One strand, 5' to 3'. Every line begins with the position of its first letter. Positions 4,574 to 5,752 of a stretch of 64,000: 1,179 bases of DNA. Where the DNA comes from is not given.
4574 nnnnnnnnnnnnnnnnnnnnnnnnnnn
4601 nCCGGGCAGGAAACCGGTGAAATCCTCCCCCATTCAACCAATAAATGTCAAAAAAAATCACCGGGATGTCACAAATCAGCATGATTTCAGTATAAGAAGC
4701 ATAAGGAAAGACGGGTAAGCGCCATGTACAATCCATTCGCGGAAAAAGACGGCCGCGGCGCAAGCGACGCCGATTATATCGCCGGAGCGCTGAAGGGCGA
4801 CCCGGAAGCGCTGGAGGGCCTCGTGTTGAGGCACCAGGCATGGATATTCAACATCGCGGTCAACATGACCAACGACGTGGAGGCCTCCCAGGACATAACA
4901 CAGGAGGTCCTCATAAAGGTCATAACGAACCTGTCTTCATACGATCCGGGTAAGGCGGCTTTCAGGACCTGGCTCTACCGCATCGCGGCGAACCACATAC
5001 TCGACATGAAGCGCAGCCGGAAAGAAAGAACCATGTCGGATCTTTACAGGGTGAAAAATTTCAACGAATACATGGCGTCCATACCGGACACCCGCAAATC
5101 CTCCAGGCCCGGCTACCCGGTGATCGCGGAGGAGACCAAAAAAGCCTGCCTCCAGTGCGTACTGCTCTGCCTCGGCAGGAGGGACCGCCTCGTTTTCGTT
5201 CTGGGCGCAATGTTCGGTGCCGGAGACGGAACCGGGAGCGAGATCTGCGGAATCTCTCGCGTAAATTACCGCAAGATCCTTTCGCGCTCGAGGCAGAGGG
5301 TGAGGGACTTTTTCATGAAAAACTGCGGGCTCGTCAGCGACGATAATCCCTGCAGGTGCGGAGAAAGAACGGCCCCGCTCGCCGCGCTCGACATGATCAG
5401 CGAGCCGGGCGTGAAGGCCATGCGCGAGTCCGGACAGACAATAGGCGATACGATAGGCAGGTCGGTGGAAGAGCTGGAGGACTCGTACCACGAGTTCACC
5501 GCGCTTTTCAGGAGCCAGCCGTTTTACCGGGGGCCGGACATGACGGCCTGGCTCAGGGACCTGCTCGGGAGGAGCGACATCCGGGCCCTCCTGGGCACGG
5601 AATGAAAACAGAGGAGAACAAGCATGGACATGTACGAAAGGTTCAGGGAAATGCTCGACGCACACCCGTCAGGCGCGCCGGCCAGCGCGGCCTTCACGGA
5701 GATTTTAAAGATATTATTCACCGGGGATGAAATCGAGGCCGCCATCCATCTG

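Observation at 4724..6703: ECF sigma with a CRCG-containing C-terminal extension, paired with a very Cys-rich Fe-S protein instead of a classical anti-sigma factor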

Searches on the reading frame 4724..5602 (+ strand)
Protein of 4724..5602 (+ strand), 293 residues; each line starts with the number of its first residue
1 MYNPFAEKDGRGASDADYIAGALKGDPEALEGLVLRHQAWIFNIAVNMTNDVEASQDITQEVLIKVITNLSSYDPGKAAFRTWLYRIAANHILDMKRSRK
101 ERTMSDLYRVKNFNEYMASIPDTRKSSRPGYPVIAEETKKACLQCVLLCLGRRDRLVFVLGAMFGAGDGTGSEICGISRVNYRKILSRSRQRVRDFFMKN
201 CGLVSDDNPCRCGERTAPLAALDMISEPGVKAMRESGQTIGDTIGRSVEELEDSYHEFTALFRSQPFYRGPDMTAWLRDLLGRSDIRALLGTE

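Call 3: search_protein_families(library=pfam, proteins=[window:4724-5602:+], max_evalue=0.01)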
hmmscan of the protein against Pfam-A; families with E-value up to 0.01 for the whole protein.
window:4724-5602:+ (293 aa): 1 family
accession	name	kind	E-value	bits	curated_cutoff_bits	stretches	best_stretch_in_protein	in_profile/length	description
PF04542.20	Sigma70_r2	-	4.4e-18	65.3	24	1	33-100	1-69/71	Sigma-70 region 2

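Call 4: search_protein_families(library=ncbifam, proteins=[window:4724-5602:+], max_evalue=0.01)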
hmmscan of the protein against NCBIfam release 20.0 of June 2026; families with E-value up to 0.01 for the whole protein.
window:4724-5602:+ (293 aa): 75 families (the best 25 are shown)
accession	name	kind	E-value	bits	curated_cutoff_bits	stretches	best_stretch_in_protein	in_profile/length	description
NF004113.0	PRK05602.1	equivalog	9e-21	74.4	208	1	10-196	27-200/211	RNA polymerase sigma factor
NF009166.1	PRK12513.1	equivalog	1.6e-20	73.7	206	1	12-188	6-174/193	RNA polymerase sigma factor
TIGR02937.1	sigma70-ECF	superfamily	6.9e-18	64.8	42.9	1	28-195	1-163/165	sigma-70 family RNA polymerase sigma factor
NF007216.0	PRK09638.1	equivalog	3.3e-16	59.6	194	1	15-106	5-96/180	RNA polymerase sigma factor SigY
NF007223.0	PRK09641.1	equivalog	7.4e-16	58.5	209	1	19-160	9-147/187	RNA polymerase sigma factor SigW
NF008888.0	PRK11922.1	equivalog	4.2e-15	56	204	1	12-207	14-206/231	RNA polymerase sigma factor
NF007225.0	PRK09643.1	equivalog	6.2e-15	55.4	190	1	11-193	10-178/204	RNA polymerase sigma factor SigM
NF007229.0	PRK09647.1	equivalog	8.2e-14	51.5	265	1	24-196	40-201/220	RNA polymerase sigma factor SigE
NF006089.0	PRK08241.1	subfamily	1.8e-13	50.3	240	1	24-195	18-202/343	RNA polymerase subunit sigma-70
NF009176.0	PRK12524.1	equivalog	2.7e-13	50.1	264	1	12-165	10-152/196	RNA polymerase sigma factor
NF009171.0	PRK12518.1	equivalog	6.3e-13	49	208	1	12-199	11-186/191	RNA polymerase sigma factor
TIGR02948.1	SigW_bacill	equivalog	3e-12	47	243.1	1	23-106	13-95/187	RNA polymerase sigma factor SigW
NF007222.0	PRK09640.1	equivalog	3.1e-12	46.4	194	1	28-108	26-106/188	RNA polymerase sigma factor SigX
NF009190.0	PRK12538.1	equivalog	3.6e-12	46.5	303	1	17-196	52-218/233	RNA polymerase sigma factor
TIGR02959.1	SigZ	equivalog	3.7e-12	46.4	168.65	1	51-207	18-158/170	RNA polymerase sigma factor SigZ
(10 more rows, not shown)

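Call 17: find_homologous_proteins(query=window:4724-5602:+, max_evalue=0.00001)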
Query window:4724-5602:+ (293 aa): 2108 proteins with E <= 0.00001 among 3573 candidates; the best 120 are listed.
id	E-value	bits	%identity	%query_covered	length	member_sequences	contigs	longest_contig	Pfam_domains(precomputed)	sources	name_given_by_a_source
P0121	2.6e-195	665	100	100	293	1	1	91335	PF04542.21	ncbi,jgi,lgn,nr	ncbi:MAG: sigma-70 family RNA polymerase sigma factor [Spirochaetes bacterium]|jgi:RNA polymerase si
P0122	1.5e-126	440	66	99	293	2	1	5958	PF04542.21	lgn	-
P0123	3.3e-125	435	64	99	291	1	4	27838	PF04542.21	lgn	-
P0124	9.2e-125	434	63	100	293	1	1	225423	PF04542.21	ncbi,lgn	-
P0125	5.6e-112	392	58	99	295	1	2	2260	PF04542.21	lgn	-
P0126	4.4e-108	379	54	99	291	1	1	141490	PF04542.21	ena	-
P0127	6.4e-103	362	52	99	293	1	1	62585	PF04542.21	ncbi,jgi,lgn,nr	ncbi:MAG: RNA polymerase sigma factor [Spirochaetes bacterium]|jgi:RNA polymerase sigma factor (sigm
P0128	2.5e-99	350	57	99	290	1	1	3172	PF04542.21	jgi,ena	-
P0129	5.7e-99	349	54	99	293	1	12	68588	PF04542.21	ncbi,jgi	jgi:RNA polymerase sigma factor (sigma-70 family)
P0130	5.7e-99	349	54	99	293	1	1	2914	PF04542.21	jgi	-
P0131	7.9e-99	349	54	99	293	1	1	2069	PF04542.21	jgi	jgi:RNA polymerase sigma factor (sigma-70 family)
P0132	4.9e-98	346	52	99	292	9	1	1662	PF04542.21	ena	-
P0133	1.4e-96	341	53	99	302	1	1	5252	PF04542.21,PF08281.19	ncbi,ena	-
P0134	2.6e-96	340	53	100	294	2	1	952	PF04542.21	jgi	jgi:RNA polymerase sigma factor (sigma-70 family)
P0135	1.0e-95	338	52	99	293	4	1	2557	PF04542.21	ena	-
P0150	8.7e-92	325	52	98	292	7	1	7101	PF04542.21,PF12645.14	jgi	jgi:RNA polymerase sigma factor (sigma-70 family)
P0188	6.8e-88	313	49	99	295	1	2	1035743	PF04542.21,PF08281.19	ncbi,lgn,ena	-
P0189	9.4e-88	312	49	99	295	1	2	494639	PF04542.21,PF08281.19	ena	-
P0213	4.0e-85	304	49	99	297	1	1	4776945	PF04542.21,PF08281.19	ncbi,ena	-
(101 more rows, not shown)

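Call 19: find_related_loci(query=A2, collection=metagenome_contigs, flank=5000)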
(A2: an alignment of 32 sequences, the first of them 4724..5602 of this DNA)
Query A2 (293 aa) in metagenome_contigs; peptide patterns used: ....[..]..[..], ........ (x = any residue, [..] = any of these).
600 stretches matched a pattern (row limit reached: there are more); 576 encode a relative of the query (tblastn E <= 1e-3); the best 80 are kept; 80 distinct loci.
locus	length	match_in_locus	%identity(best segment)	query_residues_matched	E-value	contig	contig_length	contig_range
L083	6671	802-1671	49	1-290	4e-100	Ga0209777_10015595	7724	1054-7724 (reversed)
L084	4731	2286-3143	52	3-288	5e-98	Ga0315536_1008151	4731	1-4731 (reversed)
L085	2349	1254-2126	46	1-292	1e-99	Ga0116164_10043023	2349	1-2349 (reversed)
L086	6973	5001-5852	49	1-285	1e-92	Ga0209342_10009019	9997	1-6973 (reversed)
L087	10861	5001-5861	48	1-290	5e-90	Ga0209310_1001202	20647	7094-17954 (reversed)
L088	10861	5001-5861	44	1-290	4e-82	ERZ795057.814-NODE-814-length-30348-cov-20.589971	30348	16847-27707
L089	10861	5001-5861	41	1-290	7e-77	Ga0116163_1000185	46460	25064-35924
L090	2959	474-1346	43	1-290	3e-70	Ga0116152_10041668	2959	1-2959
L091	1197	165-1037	41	1-290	5e-74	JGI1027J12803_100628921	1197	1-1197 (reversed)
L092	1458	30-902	41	1-290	6e-73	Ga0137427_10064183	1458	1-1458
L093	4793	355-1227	40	1-290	6e-69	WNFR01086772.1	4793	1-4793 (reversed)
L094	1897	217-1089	40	1-290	3e-71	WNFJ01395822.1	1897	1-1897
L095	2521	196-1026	39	3-281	1e-69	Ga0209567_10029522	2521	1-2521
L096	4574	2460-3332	40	1-290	3e-68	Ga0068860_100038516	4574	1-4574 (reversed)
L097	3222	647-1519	41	1-290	7e-68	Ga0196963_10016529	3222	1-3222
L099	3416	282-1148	40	3-290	4e-67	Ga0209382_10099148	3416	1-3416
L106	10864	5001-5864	40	1-290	4e-64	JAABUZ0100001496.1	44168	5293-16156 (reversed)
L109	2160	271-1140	40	1-290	3e-64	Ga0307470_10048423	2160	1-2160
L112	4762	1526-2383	38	3-290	9e-63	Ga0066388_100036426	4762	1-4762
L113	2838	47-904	37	3-290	1e-62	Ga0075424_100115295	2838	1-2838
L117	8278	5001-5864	37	1-290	1e-61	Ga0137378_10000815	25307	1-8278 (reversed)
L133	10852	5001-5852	36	3-287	9e-59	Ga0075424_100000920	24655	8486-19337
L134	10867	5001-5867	36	1-290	9e-59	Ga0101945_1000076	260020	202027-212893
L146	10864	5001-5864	37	3-289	4e-57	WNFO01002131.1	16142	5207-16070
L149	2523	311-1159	38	3-286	1e-57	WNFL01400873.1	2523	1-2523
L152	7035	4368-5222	37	3-287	9e-57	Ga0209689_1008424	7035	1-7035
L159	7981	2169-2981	36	14-284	4e-56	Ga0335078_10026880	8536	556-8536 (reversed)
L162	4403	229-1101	35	1-290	5e-56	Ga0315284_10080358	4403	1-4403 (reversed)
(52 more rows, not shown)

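Call 23: search_protein_families(library=pfam, proteins=[L112:2407-3282:+, L109:1219-1971:+, L099:1200-1706:+, L117:5973-6752:+, L146:5927-6799:+, L088:5902-6321:+, L084:3237-4376:+, L093:1479-2663:+, L149:1214-1855:+], max_evalue=0.001)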
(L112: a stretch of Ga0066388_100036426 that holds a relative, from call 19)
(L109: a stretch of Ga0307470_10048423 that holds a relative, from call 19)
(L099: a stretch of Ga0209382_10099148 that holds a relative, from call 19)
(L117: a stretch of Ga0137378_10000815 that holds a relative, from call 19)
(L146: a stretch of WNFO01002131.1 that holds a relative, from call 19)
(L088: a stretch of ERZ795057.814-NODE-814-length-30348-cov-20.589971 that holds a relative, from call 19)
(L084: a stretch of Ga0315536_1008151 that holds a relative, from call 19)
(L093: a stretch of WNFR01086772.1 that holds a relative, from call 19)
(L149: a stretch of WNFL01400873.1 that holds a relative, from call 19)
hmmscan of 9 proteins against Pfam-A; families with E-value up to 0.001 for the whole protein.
L112:2407-3282:+ (292 aa): 5 families
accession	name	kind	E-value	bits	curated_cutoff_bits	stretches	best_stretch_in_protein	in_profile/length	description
PF14534.12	DUF4440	-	2e-22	80.1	25.2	2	169-281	1-106/107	Domain of unknown function (DUF4440)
PF13474.12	SnoaL_3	-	1.1e-19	71.4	22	2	43-148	15-118/121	SnoaL-like domain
PF12680.13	SnoaL_2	-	2.7e-17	63.7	27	2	175-281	3-100/102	SnoaL-like domain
PF08332.16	CaMKII_AD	-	1.6e-14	54.6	22.1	1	33-147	9-125/128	Calcium/calmodulin dependent protein kinase II association domain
PF13577.12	SnoaL_4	-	1.9e-12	47.7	24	1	163-281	3-121/126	SnoaL-like domain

L109:1219-1971:+ (251 aa): 4 families
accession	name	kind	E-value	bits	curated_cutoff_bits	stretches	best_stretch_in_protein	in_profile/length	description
PF13561.12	adh_short_C2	-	1.5e-60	205.1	27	1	13-250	1-235/236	Enoyl-(Acyl carrier protein) reductase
PF00106.31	adh_short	-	3.2e-53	180.5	26.6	1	7-192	1-186/195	short chain dehydrogenase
PF08659.16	KR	-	2.1e-14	54.3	22.6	1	8-167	2-161/180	KR domain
PF23441.1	SDR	-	4.9e-05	23.3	27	1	3-191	4-197/258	SDR-like rossmann domain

L099:1200-1706:+ (169 aa): 2 families
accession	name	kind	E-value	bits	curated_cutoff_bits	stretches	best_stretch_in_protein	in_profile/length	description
PF12680.13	SnoaL_2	-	1.8e-08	35.4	27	1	64-160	3-100/102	SnoaL-like domain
PF13577.12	SnoaL_4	-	0.00072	20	24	0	63-107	14-60/126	SnoaL-like domain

L117:5973-6752:+ (260 aa): 2 families
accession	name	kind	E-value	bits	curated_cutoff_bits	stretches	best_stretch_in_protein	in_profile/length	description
PF00578.27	AhpC-TSA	-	1.1e-30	106.6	26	1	81-226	1-122/124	AhpC/TSA family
PF08534.16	Redoxin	-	2.6e-18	66.6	26.6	1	80-231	1-134/148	Redoxin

L146:5927-6799:+ (291 aa): 1 family
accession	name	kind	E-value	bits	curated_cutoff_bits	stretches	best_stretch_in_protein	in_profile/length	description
PF00892.27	EamA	-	4.7e-32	111.5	28.2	2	153-288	2-134/135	EamA-like transporter family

L088:5902-6321:+ (140 aa): 1 family
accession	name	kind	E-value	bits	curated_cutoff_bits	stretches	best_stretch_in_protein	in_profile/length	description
PF02915.23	Rubrerythrin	-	1.8e-14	54.7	22.8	1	9-135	4-133/137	Rubrerythrin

L084:3237-4376:+ (380 aa): 10 families
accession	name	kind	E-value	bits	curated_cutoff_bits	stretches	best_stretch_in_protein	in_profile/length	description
PF00037.32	Fer4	-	1.3e-14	53.8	21.1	2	314-335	2-23/24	4Fe-4S binding domain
PF13237.11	Fer4_10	-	7.9e-10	39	25.5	2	285-331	3-53/53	4Fe-4S dicluster domain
PF13187.11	Fer4_9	-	8.5e-08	32.5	27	1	290-335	1-52/52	4Fe-4S dicluster domain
PF12797.12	Fer4_2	-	1.6e-07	31.2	24.5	1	313-332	3-22/22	4Fe-4S binding domain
PF14697.11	Fer4_21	-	2.2e-07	31.3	35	1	284-336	1-58/59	4Fe-4S dicluster domain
PF12837.12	Fer4_6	-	2.6e-07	30.7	25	1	315-335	4-24/24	4Fe-4S binding domain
PF12838.12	Fer4_7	-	3.5e-06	27.8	27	1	319-341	1-23/52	4Fe-4S dicluster domain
PF12800.12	Fer4_4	-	0.00036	21.1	24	1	319-333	3-17/17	4Fe-4S binding domain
PF13484.11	Fer4_16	-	0.00038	21.6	30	1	319-340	1-21/66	4Fe-4S double cluster binding domain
PF13459.11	Fer4_15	-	0.00068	20.7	22.4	1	314-333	2-21/66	4Fe-4S single cluster domain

L093:1479-2663:+ (395 aa): 3 families
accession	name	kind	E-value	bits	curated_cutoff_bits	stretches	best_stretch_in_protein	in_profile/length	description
PF00107.32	ADH_zinc_N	-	7.9e-18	65.1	31.8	1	242-358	2-128/129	Zinc-binding dehydrogenase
PF13602.12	ADH_zinc_N_2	-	4.9e-12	47.4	27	1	283-392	18-133/134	Zinc-binding dehydrogenase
PF08240.17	ADH_N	-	8.9e-09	36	23.5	1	102-200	2-104/104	Alcohol dehydrogenase GroES-like domain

L149:1214-1855:+ (214 aa): 2 families
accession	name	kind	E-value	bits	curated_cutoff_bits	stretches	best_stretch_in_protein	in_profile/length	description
PF03807.23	F420_oxidored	-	2.1e-11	44.7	21.6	1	3-91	1-93/94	NADP oxidoreductase coenzyme F420-dependent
PF01408.29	GFO_IDH_MocA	-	2.8e-06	28.4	24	1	3-77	2-80/120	Oxidoreductase family, NAD-binding Rossmann fold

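Call 28: find_encoding_contigs(protein=P0124, flank=5000, max_places=3)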
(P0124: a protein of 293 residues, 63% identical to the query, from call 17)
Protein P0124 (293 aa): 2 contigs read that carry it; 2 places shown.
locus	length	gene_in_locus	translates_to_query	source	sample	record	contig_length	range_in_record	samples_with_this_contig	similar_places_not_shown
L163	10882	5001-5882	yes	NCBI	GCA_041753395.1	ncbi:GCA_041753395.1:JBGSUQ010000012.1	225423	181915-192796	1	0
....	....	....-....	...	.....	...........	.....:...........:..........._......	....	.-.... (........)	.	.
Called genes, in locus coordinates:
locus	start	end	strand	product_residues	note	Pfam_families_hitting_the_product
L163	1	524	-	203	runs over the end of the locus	PF02581:TMP-TENI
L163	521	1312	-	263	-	PF02110:HK, PF01256:Carb_kinase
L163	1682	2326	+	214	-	-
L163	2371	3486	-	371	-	PF02353:CMAS, PF13489:Methyltransf_23, PF01728:FtsJ (weak), PF08241:Methyltransf_11, PF08242:Methyltransf_12, PF13649:Methyltransf_25, PF13847:Methyltransf_31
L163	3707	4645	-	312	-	-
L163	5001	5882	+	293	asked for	PF04542:Sigma70_r2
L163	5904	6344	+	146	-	PF12675:DUF3795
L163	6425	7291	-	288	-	PF04773:FecR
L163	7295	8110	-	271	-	PF04773:FecR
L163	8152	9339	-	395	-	-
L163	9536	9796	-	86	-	-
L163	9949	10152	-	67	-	-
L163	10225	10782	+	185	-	PF04542:Sigma70_r2, PF07638:Sigma70_ECF (weak), PF08281:Sigma70_r4_2, PF04545:Sigma70_r4 (weak)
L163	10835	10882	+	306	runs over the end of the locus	-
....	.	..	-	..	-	?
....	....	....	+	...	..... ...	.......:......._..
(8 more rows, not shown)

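Call 29: find_encoding_contigs(protein=P0126, flank=5000, max_places=3)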
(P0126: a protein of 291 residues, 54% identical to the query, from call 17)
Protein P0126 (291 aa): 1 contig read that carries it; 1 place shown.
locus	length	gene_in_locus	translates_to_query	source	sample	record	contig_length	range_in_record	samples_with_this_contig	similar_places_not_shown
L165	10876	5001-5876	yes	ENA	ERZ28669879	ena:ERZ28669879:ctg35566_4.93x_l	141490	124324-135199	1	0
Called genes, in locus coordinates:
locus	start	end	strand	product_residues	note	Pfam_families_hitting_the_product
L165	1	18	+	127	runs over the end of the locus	-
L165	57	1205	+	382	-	PF07690:MFS_1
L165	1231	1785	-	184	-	-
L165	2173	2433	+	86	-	-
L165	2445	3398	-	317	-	PF08239:SH3_3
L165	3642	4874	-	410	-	PF08323:Glyco_transf_5 (faint), PF13439:Glyco_transf_4, PF13477:Glyco_trans_4_2 (weak), PF13579:Glyco_trans_4_4, PF00534:Glycos_transf_1, PF13692:Glyco_trans_1_4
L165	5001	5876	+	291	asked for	PF04542:Sigma70_r2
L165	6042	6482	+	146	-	PF12675:DUF3795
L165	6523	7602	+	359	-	PF14697:Fer4_21 (faint), PF13237:Fer4_10, PF12838:Fer4_7 (weak), PF13187:Fer4_9 (weak), PF00037:Fer4, PF12837:Fer4_6 (weak)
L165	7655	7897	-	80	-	-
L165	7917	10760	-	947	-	PF00023:Ank (faint), PF12796:Ank_2, PF13606:Ank_3 (faint), PF13637:Ank_4 (faint), PF12796:Ank_2, PF08239:SH3_3, PF05048:NosD (weak), PF13229:Beta_helix, +2 more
